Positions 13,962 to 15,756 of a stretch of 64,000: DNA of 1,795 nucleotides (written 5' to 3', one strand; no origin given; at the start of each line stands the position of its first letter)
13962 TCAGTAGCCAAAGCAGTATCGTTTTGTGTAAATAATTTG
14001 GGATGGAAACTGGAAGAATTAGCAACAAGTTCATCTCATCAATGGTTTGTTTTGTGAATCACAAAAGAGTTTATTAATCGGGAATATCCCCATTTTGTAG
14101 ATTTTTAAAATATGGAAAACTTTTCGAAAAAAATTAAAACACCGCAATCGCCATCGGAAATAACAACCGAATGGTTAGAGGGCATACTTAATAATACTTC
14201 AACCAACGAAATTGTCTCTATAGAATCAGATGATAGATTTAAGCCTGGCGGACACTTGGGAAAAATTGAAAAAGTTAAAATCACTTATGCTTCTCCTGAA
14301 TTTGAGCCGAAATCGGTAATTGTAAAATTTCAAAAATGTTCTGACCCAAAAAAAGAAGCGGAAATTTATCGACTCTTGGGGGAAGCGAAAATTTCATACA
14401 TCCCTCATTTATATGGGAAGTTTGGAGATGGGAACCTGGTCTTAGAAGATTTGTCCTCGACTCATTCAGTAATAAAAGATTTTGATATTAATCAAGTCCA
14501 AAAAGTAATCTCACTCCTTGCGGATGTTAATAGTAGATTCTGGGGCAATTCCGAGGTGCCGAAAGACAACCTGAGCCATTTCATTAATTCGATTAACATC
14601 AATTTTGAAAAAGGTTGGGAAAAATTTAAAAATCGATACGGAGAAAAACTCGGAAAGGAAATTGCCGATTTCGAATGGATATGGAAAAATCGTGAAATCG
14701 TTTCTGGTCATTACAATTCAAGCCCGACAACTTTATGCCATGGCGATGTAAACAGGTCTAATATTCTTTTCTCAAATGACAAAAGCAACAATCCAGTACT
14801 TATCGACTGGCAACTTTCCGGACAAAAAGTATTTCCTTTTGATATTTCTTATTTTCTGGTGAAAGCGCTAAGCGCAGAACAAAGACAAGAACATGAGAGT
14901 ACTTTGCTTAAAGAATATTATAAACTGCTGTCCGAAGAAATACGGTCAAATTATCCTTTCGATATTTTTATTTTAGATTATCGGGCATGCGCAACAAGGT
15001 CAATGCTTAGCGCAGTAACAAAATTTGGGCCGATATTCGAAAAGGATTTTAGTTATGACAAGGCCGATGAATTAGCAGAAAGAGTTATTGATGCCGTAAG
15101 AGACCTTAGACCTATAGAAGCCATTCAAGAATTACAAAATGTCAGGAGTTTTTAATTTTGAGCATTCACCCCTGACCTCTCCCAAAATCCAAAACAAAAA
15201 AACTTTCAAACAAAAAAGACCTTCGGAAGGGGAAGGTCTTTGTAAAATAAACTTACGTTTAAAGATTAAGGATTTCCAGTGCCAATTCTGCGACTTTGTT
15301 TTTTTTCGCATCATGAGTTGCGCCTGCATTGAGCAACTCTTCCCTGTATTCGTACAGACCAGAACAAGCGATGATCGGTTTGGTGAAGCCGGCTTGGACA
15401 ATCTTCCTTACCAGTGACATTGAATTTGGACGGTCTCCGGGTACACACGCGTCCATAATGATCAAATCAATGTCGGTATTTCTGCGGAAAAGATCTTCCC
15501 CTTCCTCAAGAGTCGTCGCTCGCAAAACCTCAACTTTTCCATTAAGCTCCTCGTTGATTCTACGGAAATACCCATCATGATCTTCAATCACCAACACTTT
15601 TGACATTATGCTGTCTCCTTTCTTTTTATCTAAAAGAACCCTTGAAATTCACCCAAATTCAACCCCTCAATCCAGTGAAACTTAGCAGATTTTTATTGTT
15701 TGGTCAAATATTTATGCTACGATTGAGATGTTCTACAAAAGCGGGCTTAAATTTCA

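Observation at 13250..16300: AT-rich islet inside the glycan locus encoding a nucleotide/small-molecule modification quartet (NDT-like, APH-family kinase, orphan receiver domain, ANT(2'')-like nucleotidyltransferase)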

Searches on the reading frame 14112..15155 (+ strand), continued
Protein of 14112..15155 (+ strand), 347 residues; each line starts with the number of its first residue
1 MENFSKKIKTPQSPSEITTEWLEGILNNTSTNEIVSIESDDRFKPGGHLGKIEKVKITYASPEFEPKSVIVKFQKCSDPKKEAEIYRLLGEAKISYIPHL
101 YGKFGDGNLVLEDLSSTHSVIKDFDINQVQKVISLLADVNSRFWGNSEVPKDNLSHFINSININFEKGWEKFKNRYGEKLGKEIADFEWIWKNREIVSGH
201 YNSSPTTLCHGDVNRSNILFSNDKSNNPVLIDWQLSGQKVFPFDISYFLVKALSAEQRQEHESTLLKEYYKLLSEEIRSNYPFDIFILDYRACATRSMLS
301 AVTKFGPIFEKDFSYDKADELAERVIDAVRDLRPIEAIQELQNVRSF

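Call 75: search_protein_families(library=phrogs, proteins=[window:14112-15155:+], max_evalue=0.01)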
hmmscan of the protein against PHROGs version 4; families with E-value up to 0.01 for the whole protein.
window:14112-15155:+ (347 aa): 0 families

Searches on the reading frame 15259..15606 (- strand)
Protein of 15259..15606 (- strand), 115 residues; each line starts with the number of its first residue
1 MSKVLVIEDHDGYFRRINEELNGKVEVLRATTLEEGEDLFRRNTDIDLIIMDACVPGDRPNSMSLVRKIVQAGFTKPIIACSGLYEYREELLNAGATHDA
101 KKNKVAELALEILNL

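Call 3: search_protein_families(library=pfam, proteins=[window:15259-15606:-], max_evalue=0.1)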
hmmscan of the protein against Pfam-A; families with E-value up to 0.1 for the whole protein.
window:15259-15606:- (115 aa): 2 families
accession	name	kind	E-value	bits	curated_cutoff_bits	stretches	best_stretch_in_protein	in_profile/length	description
PF00072.30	Response_reg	-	3.8e-07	30.7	30.2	1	4-98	1-95/111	Response regulator receiver domain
PF03709.21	OKR_DC_1_N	-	0.0014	19.3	29.3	1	13-80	5-68/111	Orn/Lys/Arg decarboxylase, N-terminal domain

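Call 4: search_protein_families(library=ncbifam, proteins=[window:15259-15606:-], max_evalue=0.1)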
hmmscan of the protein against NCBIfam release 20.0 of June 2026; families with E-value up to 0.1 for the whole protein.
window:15259-15606:- (115 aa): 10 families
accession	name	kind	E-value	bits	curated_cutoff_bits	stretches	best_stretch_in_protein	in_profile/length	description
NF045505.1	RR_RssB_Pseudo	equivalog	0.00098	18.3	700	1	3-84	7-86/394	two-component system response regulator RssB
NF045991.1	RespRegCtrARhodob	equivalog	0.0016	18.2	350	1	3-91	2-88/224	response regulator transcription factor CtrA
NF041945.1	LuxN_Vibrio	equivalog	0.019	13.1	1550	1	24-88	744-805/839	quorum-sensing autoinducer 1 sensor kinase/phosphatase LuxN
NF007820.0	PRK10529.1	equivalog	0.024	14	325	1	1-96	1-95/225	two-component system response regulator KdpE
NF007969.0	PRK10693.1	equivalog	0.034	13.2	329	1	3-83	9-87/337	two-component system response regulator RssB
NF008078.0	PRK10816.1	equivalog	0.041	13.4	336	1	3-99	2-98/223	two-component system response regulator PhoP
NF007018.1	PRK09483.1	equivalog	0.06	13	280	1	1-72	1-72/217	UvrY/SirA/GacA family response regulator transcription factor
NF000401.1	vanR-A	exception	0.072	12.5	500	1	3-82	4-80/231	vancomycin resistance response regulator transcription factor VanR-A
NF001965.0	PRK00742.1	subfamily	0.082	12.1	293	1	3-87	5-88/357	chemotaxis-specific protein-glutamate methyltransferase CheB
NF011896.0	PRK15369.1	equivalog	0.091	12.3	242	1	2-83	4-85/211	two component system response regulator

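Call 5: search_protein_families(library=padloc, proteins=[window:15259-15606:-], max_evalue=0.1)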
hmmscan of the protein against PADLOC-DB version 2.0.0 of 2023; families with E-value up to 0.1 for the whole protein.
window:15259-15606:- (115 aa): 0 families

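Call 44: search_solved_structures(query=window:15259-15606:-, max_evalue=1, show_alignments=2)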
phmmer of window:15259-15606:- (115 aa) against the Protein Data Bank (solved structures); distinct sequences matched with E-value up to 1: 20.
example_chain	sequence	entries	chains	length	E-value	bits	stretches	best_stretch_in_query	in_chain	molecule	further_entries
4q7e_A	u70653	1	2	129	0.00058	23.3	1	3-78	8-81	Response regulator of a two component regulatory system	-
8phx_A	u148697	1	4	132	0.026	18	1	38-97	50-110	Histidine protein kinase SLN1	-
3nnn_A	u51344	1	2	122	0.028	17.9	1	3-98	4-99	DNA BINDING RESPONSE REGULATOR D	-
1zh2_A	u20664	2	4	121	0.049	17.1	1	1-97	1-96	KDP operon transcriptional regulatory protein kdpE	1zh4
1kgs_A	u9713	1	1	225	0.049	17.1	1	3-98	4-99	DNA BINDING RESPONSE REGULATOR D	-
3cz5_A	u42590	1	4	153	0.061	16.8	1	3-71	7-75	Two-component response regulator, LuxR family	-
3a0u_A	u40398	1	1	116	0.096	16.2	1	1-96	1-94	Response regulator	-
6tne_A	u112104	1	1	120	0.16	15.5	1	3-89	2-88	Histidine kinase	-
3a0r_B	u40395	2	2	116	0.16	15.5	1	1-93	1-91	Response regulator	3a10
4kfc_A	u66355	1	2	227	0.24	14.9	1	1-97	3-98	KDP operon transcriptional regulatory protein KdpE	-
4kny_A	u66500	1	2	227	0.24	14.9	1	1-97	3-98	KDP operon transcriptional regulatory protein KdpE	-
6lgq_D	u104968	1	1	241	0.28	14.7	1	1-97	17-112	DNA-binding response regulator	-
1f51_E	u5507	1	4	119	0.34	14.4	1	2-107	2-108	SPORULATION INITIATION PHOSPHOTRANSFERASE F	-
1pey_A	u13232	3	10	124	0.36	14.3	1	2-107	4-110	Sporulation initiation phosphotransferase F | SPORULATION RESPONSE REGULATORY PROTEIN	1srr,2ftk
1deq_A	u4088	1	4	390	0.56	13.7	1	9-49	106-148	FIBRINOGEN (ALPHA CHAIN)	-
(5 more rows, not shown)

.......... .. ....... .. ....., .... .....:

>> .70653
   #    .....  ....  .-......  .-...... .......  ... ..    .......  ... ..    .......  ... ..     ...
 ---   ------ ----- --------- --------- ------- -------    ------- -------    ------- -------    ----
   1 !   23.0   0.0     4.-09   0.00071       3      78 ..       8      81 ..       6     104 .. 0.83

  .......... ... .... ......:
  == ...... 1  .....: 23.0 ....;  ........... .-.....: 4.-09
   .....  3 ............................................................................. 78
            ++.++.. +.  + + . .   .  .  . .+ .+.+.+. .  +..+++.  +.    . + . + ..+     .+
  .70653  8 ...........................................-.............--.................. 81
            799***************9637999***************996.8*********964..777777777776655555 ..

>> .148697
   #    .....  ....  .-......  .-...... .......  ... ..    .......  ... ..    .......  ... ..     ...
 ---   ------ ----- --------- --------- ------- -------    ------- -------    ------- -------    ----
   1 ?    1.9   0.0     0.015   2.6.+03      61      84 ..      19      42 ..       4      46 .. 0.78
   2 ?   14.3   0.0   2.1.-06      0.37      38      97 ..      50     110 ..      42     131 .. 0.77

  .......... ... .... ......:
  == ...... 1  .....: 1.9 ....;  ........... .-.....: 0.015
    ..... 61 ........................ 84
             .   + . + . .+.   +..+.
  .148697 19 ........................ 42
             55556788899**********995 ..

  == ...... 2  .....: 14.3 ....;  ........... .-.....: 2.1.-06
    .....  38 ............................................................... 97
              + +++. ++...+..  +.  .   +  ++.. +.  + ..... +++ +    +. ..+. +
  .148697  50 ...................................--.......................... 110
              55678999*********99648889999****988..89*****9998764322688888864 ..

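Call 64: find_related_loci(query=window:15259-15606:-, collection=metagenome_contigs, flank=8000)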
Query window:15259-15606:- (115 aa) in metagenome_contigs; peptide patterns used: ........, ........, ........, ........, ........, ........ (x = any residue, [..] = any of these).
318 stretches matched a pattern; 35 encode a relative of the query (tblastn E <= 1e-3); 35 distinct loci.
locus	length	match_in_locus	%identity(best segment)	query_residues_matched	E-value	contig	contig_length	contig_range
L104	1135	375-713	50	3-115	8e-30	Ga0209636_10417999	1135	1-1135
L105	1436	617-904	31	2-96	1e-6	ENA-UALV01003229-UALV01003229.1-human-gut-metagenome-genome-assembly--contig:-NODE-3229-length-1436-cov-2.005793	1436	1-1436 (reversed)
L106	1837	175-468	28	1-96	2e-6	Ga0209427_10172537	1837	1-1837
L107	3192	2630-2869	40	3-83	3e-6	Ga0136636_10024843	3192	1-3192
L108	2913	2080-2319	40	3-83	3e-6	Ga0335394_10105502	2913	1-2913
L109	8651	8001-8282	30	2-97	4e-6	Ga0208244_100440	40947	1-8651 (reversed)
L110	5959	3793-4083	33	3-96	5e-6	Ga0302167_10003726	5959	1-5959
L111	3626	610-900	33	3-96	5e-6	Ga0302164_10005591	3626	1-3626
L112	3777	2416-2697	34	3-95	9e-6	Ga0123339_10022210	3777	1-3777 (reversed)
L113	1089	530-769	27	3-83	8e-6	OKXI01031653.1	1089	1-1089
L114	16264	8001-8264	34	3-92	1e-5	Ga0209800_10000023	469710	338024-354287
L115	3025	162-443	34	3-95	1e-5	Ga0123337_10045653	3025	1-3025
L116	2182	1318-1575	31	1-83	2e-5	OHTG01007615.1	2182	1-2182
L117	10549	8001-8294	32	3-97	4e-5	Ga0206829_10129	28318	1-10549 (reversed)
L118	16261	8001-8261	39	26-110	5e-5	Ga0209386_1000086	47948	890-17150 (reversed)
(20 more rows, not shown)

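Call 70: search_protein_representatives(protein=window:15259-15606:-)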
Query: 115 residues. Proteins with E-value up to 0.001 (for the whole library): 768; up to 1e-10: 217; up to 1e-30: 1. The best 150 are listed.
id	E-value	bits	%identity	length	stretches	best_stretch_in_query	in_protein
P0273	5.1e-35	136.1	42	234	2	2-114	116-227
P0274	2.0e-30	121.4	56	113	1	1-114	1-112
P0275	2.9e-28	114.4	56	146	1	2-115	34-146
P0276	6.3e-28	113.3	52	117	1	1-108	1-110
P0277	1.3e-27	112.3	54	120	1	1-113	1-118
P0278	3.0e-24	101.5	51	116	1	1-113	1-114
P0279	9.2e-24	99.9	51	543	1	3-114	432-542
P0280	3.5e-23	98.0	50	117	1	3-115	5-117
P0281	5.9e-23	97.3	44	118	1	2-115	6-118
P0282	6.9e-23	97.1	47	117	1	1-115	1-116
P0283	1.7e-22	95.9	46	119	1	3-115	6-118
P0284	1.9e-22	95.7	51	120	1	3-113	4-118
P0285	2.2e-22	95.5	44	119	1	2-113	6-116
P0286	4.7e-22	94.4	49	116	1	1-115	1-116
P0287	1.3e-21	93.0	49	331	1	2-113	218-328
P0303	4.1e-19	84.9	42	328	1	3-114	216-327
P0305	5.2e-19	84.6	48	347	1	4-105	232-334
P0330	2.6e-17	79.2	46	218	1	3-115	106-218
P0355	3.5e-15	72.3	36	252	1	1-110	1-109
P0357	4.3e-15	72.0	38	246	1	2-114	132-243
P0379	6.0e-14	68.3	40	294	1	4-115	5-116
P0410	4.8e-13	65.5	44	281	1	3-113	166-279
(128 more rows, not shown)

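Call 71: search_protein_families(library=pfam, proteins=[P0279, P0287, P0303, P0305, P0273, P0330, P0355, P0357, P0379, P0410], max_evalue=0.01)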
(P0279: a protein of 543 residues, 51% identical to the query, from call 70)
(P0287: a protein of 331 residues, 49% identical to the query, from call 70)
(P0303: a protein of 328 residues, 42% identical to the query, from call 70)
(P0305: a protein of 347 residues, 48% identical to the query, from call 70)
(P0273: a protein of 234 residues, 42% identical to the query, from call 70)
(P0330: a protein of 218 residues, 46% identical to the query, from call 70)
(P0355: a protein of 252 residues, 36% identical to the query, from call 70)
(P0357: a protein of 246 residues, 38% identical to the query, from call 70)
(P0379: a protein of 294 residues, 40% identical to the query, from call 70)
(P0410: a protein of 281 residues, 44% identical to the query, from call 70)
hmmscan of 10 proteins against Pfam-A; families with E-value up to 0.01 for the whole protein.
P0279 (543 aa): 0 families

P0287 (331 aa): 1 family
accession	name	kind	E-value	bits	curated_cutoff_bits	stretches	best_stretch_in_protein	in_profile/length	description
PF00072.30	Response_reg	-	7.2e-06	26.6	30.2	1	220-326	1-108/111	Response regulator receiver domain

P0303 (328 aa): 1 family
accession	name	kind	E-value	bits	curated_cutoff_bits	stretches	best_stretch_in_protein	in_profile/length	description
PF00072.30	Response_reg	-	0.0015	19.1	30.2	1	217-320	1-104/111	Response regulator receiver domain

P0305 (347 aa): 1 family
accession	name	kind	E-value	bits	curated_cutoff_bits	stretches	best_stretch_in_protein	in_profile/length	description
PF00072.30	Response_reg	-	4.8e-05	23.9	30.2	1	232-331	1-99/111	Response regulator receiver domain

P0273 (234 aa): 2 families
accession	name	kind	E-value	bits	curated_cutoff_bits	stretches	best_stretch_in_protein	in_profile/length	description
PF03709.21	OKR_DC_1_N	-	1.2e-05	26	29.3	0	136-186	14-60/111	Orn/Lys/Arg decarboxylase, N-terminal domain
PF00072.30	Response_reg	-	2.6e-05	24.8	30.2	0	118-216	1-100/111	Response regulator receiver domain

P0330 (218 aa): 1 family
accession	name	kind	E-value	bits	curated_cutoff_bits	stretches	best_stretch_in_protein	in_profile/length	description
PF00072.30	Response_reg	-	1.3e-08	35.4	30.2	1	107-215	1-109/111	Response regulator receiver domain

P0355 (252 aa): 1 family
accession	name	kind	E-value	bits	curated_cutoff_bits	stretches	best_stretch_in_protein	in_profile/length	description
PF00072.30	Response_reg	-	0.00014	22.5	30.2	1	4-87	1-83/111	Response regulator receiver domain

P0357 (246 aa): 1 family
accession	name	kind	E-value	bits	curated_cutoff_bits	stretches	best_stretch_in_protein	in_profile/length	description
PF00072.30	Response_reg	-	0.0013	19.3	30.2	1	134-241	1-109/111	Response regulator receiver domain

P0379 (294 aa): 0 families

P0410 (281 aa): 1 family
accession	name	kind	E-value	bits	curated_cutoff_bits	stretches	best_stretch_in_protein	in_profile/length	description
PF00072.30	Response_reg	-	0.0017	19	30.2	1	167-222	1-54/111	Response regulator receiver domain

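Call 75: search_protein_families(library=phrogs, proteins=[window:15259-15606:-], max_evalue=0.01)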
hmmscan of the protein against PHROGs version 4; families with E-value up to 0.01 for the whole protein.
window:15259-15606:- (115 aa): 2 families
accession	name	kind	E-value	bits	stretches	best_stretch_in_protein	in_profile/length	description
phrog_731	-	unknown function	9.2e-08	32.7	1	1-97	1-97/227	-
phrog_5982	-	unknown function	2.3e-05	23.5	1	2-95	869-963/1030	-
